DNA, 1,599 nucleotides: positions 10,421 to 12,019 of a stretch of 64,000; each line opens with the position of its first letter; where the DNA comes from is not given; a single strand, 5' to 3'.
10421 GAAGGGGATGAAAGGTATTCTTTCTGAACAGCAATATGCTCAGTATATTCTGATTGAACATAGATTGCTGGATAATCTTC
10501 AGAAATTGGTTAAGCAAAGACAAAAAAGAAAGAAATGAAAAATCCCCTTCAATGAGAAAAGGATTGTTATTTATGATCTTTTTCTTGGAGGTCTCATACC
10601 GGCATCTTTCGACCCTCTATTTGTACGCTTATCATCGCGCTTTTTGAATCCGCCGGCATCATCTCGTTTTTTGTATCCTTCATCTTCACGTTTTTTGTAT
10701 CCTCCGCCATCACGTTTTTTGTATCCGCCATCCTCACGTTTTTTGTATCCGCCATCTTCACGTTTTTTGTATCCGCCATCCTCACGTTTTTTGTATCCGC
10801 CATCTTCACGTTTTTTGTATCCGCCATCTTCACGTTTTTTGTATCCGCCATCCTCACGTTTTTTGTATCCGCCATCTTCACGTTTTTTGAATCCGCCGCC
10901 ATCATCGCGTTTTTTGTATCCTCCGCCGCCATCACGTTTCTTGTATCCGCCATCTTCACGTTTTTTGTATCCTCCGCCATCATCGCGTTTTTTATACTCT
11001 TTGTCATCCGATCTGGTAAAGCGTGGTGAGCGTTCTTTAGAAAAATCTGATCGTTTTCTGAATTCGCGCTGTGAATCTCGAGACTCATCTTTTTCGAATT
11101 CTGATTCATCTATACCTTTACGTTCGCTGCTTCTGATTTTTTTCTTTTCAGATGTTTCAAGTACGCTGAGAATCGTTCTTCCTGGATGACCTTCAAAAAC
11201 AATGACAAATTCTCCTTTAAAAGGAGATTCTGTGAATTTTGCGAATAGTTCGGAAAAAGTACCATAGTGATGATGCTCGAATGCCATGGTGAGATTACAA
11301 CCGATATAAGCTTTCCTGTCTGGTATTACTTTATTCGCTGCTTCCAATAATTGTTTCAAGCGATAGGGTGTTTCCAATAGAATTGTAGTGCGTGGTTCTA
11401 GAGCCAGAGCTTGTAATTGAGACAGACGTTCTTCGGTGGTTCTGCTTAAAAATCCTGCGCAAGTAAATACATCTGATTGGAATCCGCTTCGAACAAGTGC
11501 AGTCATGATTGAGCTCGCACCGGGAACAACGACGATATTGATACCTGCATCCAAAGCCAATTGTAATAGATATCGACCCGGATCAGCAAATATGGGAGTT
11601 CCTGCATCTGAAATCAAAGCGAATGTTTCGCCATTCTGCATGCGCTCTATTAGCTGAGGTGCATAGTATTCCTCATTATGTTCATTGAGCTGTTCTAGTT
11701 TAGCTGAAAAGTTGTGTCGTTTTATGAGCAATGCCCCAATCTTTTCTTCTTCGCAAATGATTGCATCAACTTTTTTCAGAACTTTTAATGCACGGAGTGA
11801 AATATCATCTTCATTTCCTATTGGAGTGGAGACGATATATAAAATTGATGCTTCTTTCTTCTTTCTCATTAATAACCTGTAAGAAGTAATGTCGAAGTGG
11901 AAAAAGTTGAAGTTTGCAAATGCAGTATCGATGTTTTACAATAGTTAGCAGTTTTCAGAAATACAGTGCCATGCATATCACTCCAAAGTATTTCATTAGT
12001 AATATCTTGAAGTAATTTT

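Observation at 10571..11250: RsmI rRNA methyltransferase fused to an about 200-aa (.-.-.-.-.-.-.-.)n disordered tail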

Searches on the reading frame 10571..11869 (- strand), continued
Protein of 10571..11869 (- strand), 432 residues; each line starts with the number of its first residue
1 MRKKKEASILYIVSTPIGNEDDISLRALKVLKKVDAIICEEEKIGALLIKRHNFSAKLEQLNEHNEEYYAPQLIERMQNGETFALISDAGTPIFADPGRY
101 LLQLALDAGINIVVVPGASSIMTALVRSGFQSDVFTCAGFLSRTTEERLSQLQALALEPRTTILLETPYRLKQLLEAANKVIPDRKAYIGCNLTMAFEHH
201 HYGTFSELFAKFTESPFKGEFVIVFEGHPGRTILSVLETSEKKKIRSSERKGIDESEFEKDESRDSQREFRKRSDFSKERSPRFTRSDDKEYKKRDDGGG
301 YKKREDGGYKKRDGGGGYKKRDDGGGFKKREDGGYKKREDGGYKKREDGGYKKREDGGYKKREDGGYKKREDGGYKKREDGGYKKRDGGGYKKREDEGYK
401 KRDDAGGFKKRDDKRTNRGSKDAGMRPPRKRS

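Call 13: search_solved_structures(query=window:10571-11869:-, show_alignments=2)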
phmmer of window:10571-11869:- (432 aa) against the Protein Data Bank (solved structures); distinct sequences matched with E-value up to 0.001: 9.
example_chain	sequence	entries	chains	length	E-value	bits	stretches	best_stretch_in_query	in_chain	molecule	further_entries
5hw4_A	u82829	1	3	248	4.1e-43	151.3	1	10-230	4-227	Ribosomal RNA small subunit methyltransferase I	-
9pzg_V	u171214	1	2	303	4.8e-43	151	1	9-230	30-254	Ribosomal RNA small subunit methyltransferase I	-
3kwp_A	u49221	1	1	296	2.4e-40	142.1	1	8-236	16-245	Predicted methyltransferase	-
3hh1_A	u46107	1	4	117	1.7e-20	76.8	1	8-118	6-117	Tetrapyrrole methylase family protein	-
1wyz_A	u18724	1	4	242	7e-13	51.7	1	60-198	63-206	putative S-adenosylmethionine-dependent methyltransferase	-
3ffy_A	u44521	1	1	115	2.1e-11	46.8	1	118-227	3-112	Putative tetrapyrrole (Corrin/porphyrin) methylase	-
3fq6_A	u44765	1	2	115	1.8e-10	43.7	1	118-227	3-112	Methyltransferase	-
2cbf_A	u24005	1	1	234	2.8e-05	26.6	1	10-127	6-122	COBALT-PRECORRIN-4 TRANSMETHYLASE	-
1cbf_A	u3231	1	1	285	3.8e-05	26.2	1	10-127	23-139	COBALT-PRECORRIN-4 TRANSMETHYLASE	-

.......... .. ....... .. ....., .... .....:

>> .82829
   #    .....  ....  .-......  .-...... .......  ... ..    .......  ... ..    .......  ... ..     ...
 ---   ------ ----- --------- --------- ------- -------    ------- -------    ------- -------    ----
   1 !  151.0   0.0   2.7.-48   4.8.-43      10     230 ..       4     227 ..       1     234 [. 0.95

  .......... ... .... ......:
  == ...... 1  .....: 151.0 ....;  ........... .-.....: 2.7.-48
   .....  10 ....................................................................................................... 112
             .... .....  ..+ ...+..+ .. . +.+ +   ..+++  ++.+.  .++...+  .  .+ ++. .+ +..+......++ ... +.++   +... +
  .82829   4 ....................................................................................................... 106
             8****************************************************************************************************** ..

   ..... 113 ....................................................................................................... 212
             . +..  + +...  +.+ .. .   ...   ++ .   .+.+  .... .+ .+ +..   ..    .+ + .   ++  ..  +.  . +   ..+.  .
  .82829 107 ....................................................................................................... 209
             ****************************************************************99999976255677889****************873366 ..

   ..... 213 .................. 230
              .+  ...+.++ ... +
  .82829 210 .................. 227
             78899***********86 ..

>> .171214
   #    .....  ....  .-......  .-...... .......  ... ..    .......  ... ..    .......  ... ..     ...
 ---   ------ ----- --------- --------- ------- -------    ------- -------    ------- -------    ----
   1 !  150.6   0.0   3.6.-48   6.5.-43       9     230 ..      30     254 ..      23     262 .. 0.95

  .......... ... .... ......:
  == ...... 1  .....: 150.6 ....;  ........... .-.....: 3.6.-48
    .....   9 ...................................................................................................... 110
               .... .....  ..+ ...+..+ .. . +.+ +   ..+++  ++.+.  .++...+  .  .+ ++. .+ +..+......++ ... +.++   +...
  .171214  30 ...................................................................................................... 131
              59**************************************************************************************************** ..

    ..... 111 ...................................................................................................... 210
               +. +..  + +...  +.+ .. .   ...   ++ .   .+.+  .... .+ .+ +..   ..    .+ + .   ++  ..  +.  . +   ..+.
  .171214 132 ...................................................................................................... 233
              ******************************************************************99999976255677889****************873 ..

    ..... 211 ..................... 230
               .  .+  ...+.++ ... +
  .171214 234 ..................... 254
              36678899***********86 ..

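Call 17: find_related_loci(query=window:10571-11869:-, collection=genome_contigs, flank=4000)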
Query window:10571-11869:- (432 aa) in genome_contigs; peptide patterns used: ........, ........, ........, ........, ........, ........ (x = any residue, [..] = any of these).
54 stretches matched a pattern; 8 encode a relative of the query (tblastn E <= 1e-3); 8 distinct loci.
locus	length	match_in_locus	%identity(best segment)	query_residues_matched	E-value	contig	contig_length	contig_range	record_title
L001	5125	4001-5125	87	1-424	0e+0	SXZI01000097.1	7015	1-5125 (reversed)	MAG: Bacteroidota bacterium isolate F1-20-MAGs108 F1-20__c378625, whole genome shotgun sequence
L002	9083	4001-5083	69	1-432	0e+0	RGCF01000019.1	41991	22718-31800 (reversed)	MAG: Bacteroidetes bacterium isolate WB6_2A_118 contig_100_18, whole genome shotgun sequence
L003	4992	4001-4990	81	1-413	2e-176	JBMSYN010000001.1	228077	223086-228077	MAG: Candidatus Kapaibacteriota bacterium isolate LKB_V5_S17_50percent_par_metabat.85 NODE_1_length_228077_cov_14.072208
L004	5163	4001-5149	68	1-355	9e-161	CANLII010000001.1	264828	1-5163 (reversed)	MAG: Ignavibacteria bacterium isolate ZE-13oct10-104 genome assembly, contig: ZE-13oct10-C3, whole genome shotgun sequen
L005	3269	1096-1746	49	10-227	1e-55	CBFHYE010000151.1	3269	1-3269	MAG: Roseivirga sp. isolate Co_bin_186_orig genome assembly, contig: Co_bin_186_orig_Co_c_000001424478, whole genome sho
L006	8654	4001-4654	42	10-227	8e-47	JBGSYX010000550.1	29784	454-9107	MAG: Cyclobacteriaceae bacterium isolate JTS-AC485 k141_2760647, whole genome shotgun sequence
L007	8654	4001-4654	42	10-227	2e-44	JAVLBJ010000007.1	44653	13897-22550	MAG: Psychroflexus sp. isolate Uz-K11-05 NODE_165_length_44653_cov_45.953630, whole genome shotgun sequence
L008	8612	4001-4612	47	10-214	4e-50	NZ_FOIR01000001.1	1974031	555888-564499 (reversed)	Roseivirga pacifica strain CGMCC 1.12402, whole genome shotgun sequence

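Call 36: predict_structure(alignment_id=A1)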
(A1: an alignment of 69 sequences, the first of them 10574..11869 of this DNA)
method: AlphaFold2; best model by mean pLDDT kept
length: 432 residues; sequences in the alignment: 69
mean_pLDDT: 64.6   pTM: 0.45
mean pLDDT of the five models: 64.6, 63.5, 63.5, 63.0, 63.0
residues with pLDDT >= 90: 105; 70-90: 88; 50-70: 54; < 50: 185
segments of 3 or more residues with pLDDT < 50: 1-4, 89-93, 254-393, 395-427
pLDDT, mean of each block of 10 residues (from residue 1): 65 69 81 92 87 91 90 94 78 63 89 75 83 85 94 93 89 95 94 64 95 81 87 60 57 45 42 44 42 39 38 38 39 40 38 38 39 39 40 42 38 39 48 48
secondary structure, 60 per line:
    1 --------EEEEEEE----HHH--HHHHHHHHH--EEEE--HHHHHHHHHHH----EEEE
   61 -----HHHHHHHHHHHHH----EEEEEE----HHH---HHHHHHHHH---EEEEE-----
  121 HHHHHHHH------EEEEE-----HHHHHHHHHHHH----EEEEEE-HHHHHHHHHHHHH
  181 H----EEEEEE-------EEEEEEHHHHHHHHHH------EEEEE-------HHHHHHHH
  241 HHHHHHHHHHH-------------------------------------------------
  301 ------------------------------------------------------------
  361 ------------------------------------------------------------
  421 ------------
elements in order: E9-15 H25-33 E36-39 H42-52 E57-60 H66-78 E83-88 H99-107 E111-115 H121-128 E135-139 H145-156 E161-166 H168-181 E186-191 E199-204 H205-214 E221-225 H233-251

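Call 44: search_protein_families(library=pfam, alignment_id=A1, max_evalue=0.01)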
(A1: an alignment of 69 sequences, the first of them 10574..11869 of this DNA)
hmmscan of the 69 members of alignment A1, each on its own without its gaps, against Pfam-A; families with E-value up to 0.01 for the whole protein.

A. member 1, window:10574-11869:- (432 aa): 1 family
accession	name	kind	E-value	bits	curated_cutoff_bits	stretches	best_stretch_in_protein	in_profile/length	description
PF00590.25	TP_methylase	-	4e-31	109.1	27.8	1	10-208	2-211/212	Tetrapyrrole (Corrin/Porphyrin) Methylases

B. families by the number of members that match (of 69 scanned): 3 families
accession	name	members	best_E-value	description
PF00590.25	TP_methylase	69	2.3e-36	Tetrapyrrole (Corrin/Porphyrin) Methylases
PF23348.1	RDM3_C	2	6.8e-07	RDM3 beta-solenoid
PF02095.21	Extensin_1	2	0.00022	Extensin-like protein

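Call 47: list_cluster_members(proteins=[P0043, P0050, P0098, P0123, P0135, P0152, P0162, P0172, P0174, P0181])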
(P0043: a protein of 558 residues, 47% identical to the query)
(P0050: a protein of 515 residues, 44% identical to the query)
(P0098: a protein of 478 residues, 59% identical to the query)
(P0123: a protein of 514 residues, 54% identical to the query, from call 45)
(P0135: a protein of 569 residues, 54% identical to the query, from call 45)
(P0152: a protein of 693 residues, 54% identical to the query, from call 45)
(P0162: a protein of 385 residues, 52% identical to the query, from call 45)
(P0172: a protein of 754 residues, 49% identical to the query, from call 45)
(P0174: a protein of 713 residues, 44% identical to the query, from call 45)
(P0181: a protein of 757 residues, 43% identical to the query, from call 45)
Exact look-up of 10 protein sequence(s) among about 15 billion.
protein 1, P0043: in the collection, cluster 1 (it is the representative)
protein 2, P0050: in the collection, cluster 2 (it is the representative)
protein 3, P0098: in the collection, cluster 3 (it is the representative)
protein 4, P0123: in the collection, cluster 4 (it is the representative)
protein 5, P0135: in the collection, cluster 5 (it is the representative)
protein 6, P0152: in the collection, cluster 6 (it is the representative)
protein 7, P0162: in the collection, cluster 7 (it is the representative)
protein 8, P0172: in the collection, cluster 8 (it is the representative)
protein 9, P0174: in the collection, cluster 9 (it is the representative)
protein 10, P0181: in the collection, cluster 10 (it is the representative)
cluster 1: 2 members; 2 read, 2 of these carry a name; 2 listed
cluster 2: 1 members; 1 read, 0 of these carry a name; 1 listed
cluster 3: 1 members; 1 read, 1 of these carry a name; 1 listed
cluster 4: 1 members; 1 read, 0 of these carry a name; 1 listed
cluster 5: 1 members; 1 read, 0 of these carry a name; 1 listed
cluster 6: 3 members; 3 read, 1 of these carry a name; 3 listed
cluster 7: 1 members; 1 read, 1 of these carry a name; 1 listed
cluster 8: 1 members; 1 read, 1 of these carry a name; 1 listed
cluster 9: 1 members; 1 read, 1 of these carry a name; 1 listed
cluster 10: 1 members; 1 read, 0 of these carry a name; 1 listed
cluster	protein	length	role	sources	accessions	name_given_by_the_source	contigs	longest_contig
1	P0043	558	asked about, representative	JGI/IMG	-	16S rRNA (cytidine1402-2'-O)-methyltransferase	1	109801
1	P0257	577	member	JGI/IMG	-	16S rRNA (cytidine1402-2'-O)-methyltransferase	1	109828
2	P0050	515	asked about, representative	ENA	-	-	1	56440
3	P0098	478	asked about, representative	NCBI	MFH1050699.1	MAG: 16S rRNA (cytidine(1402)-2'-O)-methyltransferase [bacterium]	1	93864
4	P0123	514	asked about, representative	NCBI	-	-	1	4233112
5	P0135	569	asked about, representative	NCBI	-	-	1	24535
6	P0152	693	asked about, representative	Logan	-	-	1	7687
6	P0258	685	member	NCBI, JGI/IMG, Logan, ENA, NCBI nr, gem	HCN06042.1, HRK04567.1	MAG TPA: 16S rRNA (cytidine(1402)-2'-O)-methyltransferase [Bacteroidetes bacterium] | 16S rRNA (cytidine(1402)-2'-O)-methyltransferase [Bacteroidota bacterium]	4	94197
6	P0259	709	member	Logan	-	-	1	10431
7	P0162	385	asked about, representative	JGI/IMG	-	16S rRNA (cytidine1402-2'-O)-methyltransferase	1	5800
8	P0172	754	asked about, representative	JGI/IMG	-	16S rRNA (cytidine1402-2'-O)-methyltransferase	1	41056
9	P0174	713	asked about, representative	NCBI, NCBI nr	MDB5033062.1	MAG: Uroporphyrin-III C/tetrapyrrole (Corrin/Porphyrin) methyltransferase [Chlorobi ... | Uroporphyrin-III C/tetrapyrrole (Corrin/Porphyrin) methyltransferase [Chlorobiota ...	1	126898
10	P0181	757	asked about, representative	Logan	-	-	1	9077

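Call 49: find_encoding_contigs(protein=P0002, flank=3000, max_places=5)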
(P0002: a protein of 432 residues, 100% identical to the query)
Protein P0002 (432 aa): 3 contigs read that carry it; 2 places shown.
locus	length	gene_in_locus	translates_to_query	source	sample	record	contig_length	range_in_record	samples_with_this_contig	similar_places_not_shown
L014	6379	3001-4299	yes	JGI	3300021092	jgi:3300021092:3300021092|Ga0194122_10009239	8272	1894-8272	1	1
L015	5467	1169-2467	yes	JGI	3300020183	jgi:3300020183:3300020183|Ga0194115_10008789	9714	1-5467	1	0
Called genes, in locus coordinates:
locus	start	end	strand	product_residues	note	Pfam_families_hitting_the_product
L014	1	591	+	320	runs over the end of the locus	PF06574:FAD_syn, PF01687:Flavokinase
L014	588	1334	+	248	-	PF21948:LplA-B_cat, PF03099:BPL_LplA_LipB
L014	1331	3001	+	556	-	PF04231:Endonuclease_1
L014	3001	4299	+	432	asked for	PF00590:TP_methylase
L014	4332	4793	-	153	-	-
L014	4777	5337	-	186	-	-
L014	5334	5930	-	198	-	PF04542:Sigma70_r2, PF08281:Sigma70_r4_2, PF04545:Sigma70_r4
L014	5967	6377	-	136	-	?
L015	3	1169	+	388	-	?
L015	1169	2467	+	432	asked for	PF00590:TP_methylase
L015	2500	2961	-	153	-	-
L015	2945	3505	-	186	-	-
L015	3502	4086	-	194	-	PF04542:Sigma70_r2, PF04545:Sigma70_r4, PF08281:Sigma70_r4_2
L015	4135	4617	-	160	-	PF03449:GreA_GreB_N, PF01272:GreA_GreB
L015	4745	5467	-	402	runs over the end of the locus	PF00926:DHBP_synthase, PF00925:GTP_cyclohydro2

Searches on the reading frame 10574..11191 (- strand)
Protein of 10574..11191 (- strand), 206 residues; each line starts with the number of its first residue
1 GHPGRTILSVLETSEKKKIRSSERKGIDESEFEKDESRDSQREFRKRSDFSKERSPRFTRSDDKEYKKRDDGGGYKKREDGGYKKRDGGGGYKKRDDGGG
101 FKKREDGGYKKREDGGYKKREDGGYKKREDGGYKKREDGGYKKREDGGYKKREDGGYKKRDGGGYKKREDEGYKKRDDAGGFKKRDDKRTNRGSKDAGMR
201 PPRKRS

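Call 11: find_homologous_proteins(query=window:10574-11152:-, max_evalue=0.01)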
Query seq(193 aa) (193 aa): 1 proteins with E <= 0.01 among 8000 candidates.
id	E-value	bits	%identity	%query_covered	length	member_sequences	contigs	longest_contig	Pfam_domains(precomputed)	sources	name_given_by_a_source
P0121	3.0e-9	55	41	99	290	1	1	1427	-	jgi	jgi:hypothetical protein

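Call 24: search_protein_families(library=pfam, proteins=[window:10574-11191:-], max_evalue=10)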
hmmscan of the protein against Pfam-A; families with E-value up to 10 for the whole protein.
seq(206 aa): 1 family
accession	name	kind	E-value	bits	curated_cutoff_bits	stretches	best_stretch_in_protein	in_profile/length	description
PF03991.18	Prion_octapep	-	4.8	7.8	32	0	130-167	5-42/46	Copper binding octapeptide repeat region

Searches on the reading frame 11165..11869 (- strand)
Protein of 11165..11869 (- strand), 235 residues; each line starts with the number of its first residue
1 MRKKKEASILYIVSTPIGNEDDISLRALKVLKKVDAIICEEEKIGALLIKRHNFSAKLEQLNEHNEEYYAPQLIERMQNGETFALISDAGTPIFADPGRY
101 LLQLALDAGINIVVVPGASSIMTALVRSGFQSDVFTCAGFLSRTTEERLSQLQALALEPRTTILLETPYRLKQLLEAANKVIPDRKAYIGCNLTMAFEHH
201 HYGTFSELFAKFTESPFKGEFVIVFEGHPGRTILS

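Call 45: search_protein_representatives(protein=window:11165-11869:-)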
Query: 235 residues. Proteins with E-value up to 0.001 (for the whole library): 15906; up to 1e-10: 9660; up to 1e-30: 1733. The best 150 are listed.
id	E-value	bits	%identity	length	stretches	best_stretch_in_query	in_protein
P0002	3.7e-149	510.8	100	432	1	1-235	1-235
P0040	1.7e-98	345.2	68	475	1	1-228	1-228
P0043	2.6e-90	318.4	66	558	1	3-227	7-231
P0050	5.1e-83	294.6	61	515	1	7-230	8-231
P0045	8.3e-82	290.6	59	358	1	7-231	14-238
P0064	9.4e-82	290.5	62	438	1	4-227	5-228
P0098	2.4e-80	285.8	60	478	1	6-231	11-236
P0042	8.8e-80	284.0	58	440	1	4-230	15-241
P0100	1.1e-79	283.7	59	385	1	8-231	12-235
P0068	8.0e-79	280.9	58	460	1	4-228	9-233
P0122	4.4e-78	278.5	60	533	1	8-227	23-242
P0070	9.2e-78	277.4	61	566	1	9-231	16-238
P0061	3.0e-77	275.8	59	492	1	8-229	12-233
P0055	5.0e-77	275.0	59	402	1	8-228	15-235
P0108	8.8e-76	270.9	57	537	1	4-229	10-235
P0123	1.4e-75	270.2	54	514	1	2-231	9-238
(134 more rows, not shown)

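Call 48: find_encoding_contigs(protein=P0123, flank=3000, max_places=3)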
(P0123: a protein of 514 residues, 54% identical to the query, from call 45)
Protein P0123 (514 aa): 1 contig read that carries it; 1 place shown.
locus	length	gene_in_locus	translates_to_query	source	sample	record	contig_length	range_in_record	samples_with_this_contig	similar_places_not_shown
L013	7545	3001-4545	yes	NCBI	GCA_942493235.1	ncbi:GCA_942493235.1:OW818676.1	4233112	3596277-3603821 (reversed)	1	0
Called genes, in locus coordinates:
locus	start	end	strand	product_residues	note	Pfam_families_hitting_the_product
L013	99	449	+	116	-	PF00453:Ribosomal_L20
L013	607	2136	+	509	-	PF00512:HisKA, PF02518:HATPase_c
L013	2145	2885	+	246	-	-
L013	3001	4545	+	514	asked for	PF00590:TP_methylase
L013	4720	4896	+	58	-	-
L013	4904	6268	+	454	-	PF20230:DUF6588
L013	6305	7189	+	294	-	PF00763:THF_DHG_CYH, PF02882:THF_DHG_CYH_C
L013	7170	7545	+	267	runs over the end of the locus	PF00849:PseudoU_synth_2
